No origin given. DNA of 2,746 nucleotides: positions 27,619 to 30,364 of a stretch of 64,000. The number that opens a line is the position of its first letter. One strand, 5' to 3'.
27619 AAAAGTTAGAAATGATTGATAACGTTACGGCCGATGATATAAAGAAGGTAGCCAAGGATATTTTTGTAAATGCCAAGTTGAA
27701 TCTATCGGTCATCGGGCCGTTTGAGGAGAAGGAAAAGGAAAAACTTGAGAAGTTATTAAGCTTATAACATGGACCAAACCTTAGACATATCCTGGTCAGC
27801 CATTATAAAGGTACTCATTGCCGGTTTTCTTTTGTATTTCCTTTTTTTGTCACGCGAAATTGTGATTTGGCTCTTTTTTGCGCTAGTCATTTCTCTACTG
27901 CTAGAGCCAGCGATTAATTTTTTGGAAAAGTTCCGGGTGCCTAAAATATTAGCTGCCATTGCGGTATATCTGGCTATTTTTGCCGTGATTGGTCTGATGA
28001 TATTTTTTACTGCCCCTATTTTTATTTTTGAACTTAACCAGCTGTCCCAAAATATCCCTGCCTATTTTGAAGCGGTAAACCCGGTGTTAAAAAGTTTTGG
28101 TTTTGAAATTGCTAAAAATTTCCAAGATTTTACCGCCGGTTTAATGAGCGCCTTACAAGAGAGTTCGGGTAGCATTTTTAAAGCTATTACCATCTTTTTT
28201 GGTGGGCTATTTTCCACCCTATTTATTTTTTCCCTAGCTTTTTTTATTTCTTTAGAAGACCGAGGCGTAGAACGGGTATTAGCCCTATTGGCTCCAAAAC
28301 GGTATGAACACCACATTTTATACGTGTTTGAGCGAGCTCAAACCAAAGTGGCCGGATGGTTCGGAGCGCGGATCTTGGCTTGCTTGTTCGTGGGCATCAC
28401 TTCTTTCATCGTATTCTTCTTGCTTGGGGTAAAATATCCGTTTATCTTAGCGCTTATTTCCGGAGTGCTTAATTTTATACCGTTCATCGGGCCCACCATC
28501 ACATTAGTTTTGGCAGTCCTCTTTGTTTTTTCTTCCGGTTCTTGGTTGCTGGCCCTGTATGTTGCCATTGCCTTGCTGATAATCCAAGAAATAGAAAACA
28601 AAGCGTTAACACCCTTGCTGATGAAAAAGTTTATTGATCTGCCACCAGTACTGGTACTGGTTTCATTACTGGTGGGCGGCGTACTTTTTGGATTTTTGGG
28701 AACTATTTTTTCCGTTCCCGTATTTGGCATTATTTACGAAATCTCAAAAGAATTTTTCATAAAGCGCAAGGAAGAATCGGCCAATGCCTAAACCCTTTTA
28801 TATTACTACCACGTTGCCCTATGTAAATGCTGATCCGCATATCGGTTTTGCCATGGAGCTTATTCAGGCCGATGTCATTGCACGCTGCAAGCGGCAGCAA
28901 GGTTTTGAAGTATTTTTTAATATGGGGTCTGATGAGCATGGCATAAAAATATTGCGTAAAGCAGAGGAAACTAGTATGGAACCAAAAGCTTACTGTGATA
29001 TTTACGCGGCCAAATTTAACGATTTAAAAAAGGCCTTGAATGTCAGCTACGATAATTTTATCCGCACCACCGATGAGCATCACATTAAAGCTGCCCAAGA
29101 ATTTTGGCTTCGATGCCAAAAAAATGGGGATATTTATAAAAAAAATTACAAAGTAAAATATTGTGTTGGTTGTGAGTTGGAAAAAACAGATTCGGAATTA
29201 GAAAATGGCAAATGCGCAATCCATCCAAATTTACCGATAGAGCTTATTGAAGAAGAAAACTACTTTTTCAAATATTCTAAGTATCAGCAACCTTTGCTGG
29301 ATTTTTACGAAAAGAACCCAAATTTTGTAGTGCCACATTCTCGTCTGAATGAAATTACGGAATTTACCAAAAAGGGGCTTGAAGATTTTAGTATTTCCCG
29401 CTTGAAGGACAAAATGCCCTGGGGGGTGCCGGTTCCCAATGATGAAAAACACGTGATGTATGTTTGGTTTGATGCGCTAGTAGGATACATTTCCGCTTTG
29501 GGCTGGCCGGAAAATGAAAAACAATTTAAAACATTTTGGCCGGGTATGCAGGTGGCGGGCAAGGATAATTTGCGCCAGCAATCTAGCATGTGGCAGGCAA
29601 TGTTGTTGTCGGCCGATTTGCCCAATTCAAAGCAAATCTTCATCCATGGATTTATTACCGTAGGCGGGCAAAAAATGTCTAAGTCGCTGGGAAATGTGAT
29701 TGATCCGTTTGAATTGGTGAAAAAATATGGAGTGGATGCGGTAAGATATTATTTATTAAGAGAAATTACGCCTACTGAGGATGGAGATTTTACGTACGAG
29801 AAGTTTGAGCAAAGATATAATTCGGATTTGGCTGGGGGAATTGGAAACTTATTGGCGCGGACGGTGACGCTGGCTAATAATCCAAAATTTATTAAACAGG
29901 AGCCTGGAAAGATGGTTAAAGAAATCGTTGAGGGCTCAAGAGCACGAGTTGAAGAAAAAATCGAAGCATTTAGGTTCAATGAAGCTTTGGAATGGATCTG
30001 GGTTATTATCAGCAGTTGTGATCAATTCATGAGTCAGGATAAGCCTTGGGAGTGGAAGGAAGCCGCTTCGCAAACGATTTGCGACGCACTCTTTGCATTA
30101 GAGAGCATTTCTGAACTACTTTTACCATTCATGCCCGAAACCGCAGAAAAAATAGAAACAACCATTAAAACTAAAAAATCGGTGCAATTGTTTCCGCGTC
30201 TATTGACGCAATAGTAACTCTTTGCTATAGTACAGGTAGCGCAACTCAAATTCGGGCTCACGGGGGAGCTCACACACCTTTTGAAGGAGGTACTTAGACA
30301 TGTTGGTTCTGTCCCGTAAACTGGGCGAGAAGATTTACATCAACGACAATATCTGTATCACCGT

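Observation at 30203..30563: Orphan CsrA/RsmA post-transcriptional regulator in a genome whose own genes lack Shine-Dalgarno sites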

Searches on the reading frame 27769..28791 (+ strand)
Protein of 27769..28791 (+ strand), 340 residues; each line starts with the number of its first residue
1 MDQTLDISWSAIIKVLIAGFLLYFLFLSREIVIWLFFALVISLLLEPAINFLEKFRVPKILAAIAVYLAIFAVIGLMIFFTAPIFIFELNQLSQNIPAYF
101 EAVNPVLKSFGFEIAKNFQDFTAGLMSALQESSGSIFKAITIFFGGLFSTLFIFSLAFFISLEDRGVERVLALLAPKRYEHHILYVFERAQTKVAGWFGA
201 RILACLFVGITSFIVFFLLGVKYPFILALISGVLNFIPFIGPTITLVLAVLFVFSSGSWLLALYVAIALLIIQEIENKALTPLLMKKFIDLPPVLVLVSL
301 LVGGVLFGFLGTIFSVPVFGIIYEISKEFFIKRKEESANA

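Call 4: search_protein_families(library=pfam, proteins=[window:27769-28791:+], max_evalue=0.01)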
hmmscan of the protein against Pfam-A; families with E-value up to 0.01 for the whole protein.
window:27769-28791:+ (340 aa): 1 family
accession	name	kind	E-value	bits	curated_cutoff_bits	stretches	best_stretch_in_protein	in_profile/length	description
PF01594.21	AI-2E_transport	-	1.3e-58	199.2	34.3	1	16-328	6-325/327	AI-2E family transporter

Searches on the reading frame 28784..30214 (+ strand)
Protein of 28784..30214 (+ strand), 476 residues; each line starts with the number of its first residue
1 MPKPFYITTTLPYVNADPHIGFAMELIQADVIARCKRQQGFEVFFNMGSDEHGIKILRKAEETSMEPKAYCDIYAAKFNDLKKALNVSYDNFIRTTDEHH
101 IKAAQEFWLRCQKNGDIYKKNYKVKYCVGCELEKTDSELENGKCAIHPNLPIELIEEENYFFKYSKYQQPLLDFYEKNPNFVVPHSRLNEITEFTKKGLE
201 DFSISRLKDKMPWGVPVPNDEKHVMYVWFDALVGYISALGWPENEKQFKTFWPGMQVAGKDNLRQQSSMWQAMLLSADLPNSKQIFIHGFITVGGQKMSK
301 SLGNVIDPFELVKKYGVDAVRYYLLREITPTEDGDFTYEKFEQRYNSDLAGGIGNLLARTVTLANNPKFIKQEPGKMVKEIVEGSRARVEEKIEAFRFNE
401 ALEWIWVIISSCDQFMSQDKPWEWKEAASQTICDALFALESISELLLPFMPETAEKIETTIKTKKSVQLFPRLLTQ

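Call 4: search_protein_families(library=pfam, proteins=[window:28784-30214:+], max_evalue=0.01)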
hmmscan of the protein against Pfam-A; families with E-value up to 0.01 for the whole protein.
window:28784-30214:+ (476 aa): 5 families
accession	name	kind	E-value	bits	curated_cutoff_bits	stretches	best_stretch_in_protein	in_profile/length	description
PF09334.17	tRNA-synt_1g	-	2.4e-101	339.8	20.1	2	136-360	161-390/391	tRNA synthetases class I (M)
PF00133.28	tRNA-synt_1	-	1.9e-39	136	22.7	2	221-327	295-404/414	tRNA synthetases class I (I, L, M and V)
PF01406.26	tRNA-synt_1e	-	8.9e-17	61.8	27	2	14-126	19-131/301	tRNA synthetases class I (C) catalytic domain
PF08264.19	Anticodon_1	-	2.1e-07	31.4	25.1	1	387-470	13-104/148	Anticodon-binding domain of tRNA ligase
PF01921.24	tRNA-synt_1f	-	2.5e-05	23.8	27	1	257-343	239-327/360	tRNA synthetases class I (K)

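Call 16: find_related_loci(query=window:28784-30214:+, collection=genome_contigs, flank=10000)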
Query window:28784-30214:+ (476 aa) in genome_contigs; peptide patterns used: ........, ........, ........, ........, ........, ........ (x = any residue, [..] = any of these).
557 stretches matched a pattern; 518 encode a relative of the query (tblastn E <= 1e-3); the best 80 are kept; 80 distinct loci.
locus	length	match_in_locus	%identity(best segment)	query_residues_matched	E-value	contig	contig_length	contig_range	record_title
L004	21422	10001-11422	77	1-474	0e+0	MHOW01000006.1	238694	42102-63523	MAG: Candidatus Staskawiczbacteria bacterium RIFCSPLOWO2_01_FULL_33_13 rifcsplowo2_01_scaffold_157, whole genome shotgun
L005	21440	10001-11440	75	3-475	0e+0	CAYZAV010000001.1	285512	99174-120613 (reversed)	MAG TPA_asm: uncultured Candidatus Saccharibacteria bacterium isolate ERP113451_co3_22 genome assembly, contig: NODE_2_l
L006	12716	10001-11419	73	3-473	0e+0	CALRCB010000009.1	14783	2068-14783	MAG: Candidatus Staskawiczbacteria bacterium isolate Baikal-1350m-357 genome assembly, contig: Baikal-1350m-c14717, whol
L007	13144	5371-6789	72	3-475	0e+0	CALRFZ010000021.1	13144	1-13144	MAG: Candidatus Staskawiczbacteria bacterium isolate Ike-100m-1 genome assembly, contig: Ike-100-c1696, whole genome sho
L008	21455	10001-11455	75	3-473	0e+0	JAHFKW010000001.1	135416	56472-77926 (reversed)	MAG: Candidatus Staskawiczbacteria bacterium isolate nzgw419 NODE_63_length_135417_cov_6.037895, whole genome shotgun se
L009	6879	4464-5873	71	3-472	0e+0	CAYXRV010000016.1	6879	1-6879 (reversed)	MAG TPA_asm: uncultured Candidatus Saccharibacteria bacterium isolate SRP269290_co5_273 genome assembly, contig: NODE_55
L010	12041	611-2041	72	3-473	0e+0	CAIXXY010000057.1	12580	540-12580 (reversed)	Candidatus Staskawiczbacteria bacterium isolate AlinenSediments_bin-5022 genome assembly, contig: bin-5022:57/66, whole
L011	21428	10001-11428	72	1-476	0e+0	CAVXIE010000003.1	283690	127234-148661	MAG: Candidatus Staskawiczbacteria bacterium isolate MFD03044.bin.2.105 genome assembly, contig: contig_49098, whole gen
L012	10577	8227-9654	71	3-476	0e+0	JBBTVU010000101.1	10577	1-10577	MAG: Patescibacteria group bacterium isolate H43-bin138_1 H43_bin138_1_000000000101, whole genome shotgun sequence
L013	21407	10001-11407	69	3-474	0e+0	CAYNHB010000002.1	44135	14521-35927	MAG TPA_asm: uncultured Candidatus Saccharibacteria bacterium isolate SRP178699_co2_133 genome assembly, contig: NODE_29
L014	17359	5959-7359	70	5-473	0e+0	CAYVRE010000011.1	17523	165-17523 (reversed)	MAG TPA_asm: uncultured Candidatus Saccharibacteria bacterium isolate SRP178699_co1_238 genome assembly, contig: NODE_40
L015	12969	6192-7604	68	3-475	0e+0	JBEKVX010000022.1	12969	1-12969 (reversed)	MAG: Candidatus Staskawiczbacteria bacterium isolate SPRUCE 614 SPRUCE_614_22, whole genome shotgun sequence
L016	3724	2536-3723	79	1-396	0e+0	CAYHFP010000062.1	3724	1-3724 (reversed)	MAG TPA_asm: uncultured Candidatus Saccharibacteria bacterium isolate ERP119705_co12_151 genome assembly, contig: NODE_3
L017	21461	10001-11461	65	3-473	0e+0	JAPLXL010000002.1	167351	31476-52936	MAG: Candidatus Nealsonbacteria bacterium isolate LacPavin_0920_SED4_MAG_36_17 LacPavin_0920_SED4_scaffold_3073796, whol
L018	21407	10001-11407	69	3-473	0e+0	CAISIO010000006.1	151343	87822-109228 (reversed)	MAG: Candidatus Staskawiczbacteria bacterium isolate MJ-time_bin-6037 genome assembly, contig: bin-6037:06/45, whole gen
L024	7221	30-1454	65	3-473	0e+0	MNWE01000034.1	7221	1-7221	MAG: Parcubacteria group bacterium CG1_02_39_15 cg1_0.2_scaffold_10586_c, whole genome shotgun sequence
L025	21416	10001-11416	69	3-473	0e+0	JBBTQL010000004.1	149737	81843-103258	MAG: Patescibacteria group bacterium isolate H43-bin081_1 H43_bin081_1_000000000004, whole genome shotgun sequence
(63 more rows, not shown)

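Call 69: search_protein_families(library=pfam, proteins=[L010:4065-4697:+, L018:5544-5780:+, L018:12960-13325:-, L008:16092-17357:+, L011:16692-17156:+, L024:3456-4961:+, L025:12849-13187:-], max_evalue=0.01)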
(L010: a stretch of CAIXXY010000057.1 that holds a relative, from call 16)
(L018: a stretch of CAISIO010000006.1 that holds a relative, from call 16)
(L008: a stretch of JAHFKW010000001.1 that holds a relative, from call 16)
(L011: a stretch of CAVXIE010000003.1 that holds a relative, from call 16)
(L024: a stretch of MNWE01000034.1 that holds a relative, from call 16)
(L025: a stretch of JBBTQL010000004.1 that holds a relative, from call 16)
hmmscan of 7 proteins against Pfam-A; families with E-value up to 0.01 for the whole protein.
L010:4065-4697:+ (210 aa): 0 families

L018:5544-5780:+ (78 aa): 0 families

L018:12960-13325:- (121 aa): 0 families

L008:16092-17357:+ (421 aa): 2 families
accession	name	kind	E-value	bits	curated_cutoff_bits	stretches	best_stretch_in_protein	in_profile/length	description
PF00464.25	SHMT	-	2.9e-160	533.7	27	1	3-393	1-399/399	Serine hydroxymethyltransferase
PF00155.27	Aminotran_1_2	-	2.7e-05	24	19.7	1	83-382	63-355/361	Aminotransferase class I and II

L011:16692-17156:+ (154 aa): 0 families

L024:3456-4961:+ (501 aa): 2 families
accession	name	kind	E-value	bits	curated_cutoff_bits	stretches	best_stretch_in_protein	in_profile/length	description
PF00206.25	Lyase_1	-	1.3e-29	104.1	27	1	50-330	33-306/312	Lyase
PF08328.16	ASL_C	-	0.00061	20.3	35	1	347-453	1-107/115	Adenylosuccinate lyase C-terminal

L025:12849-13187:- (112 aa): 0 families
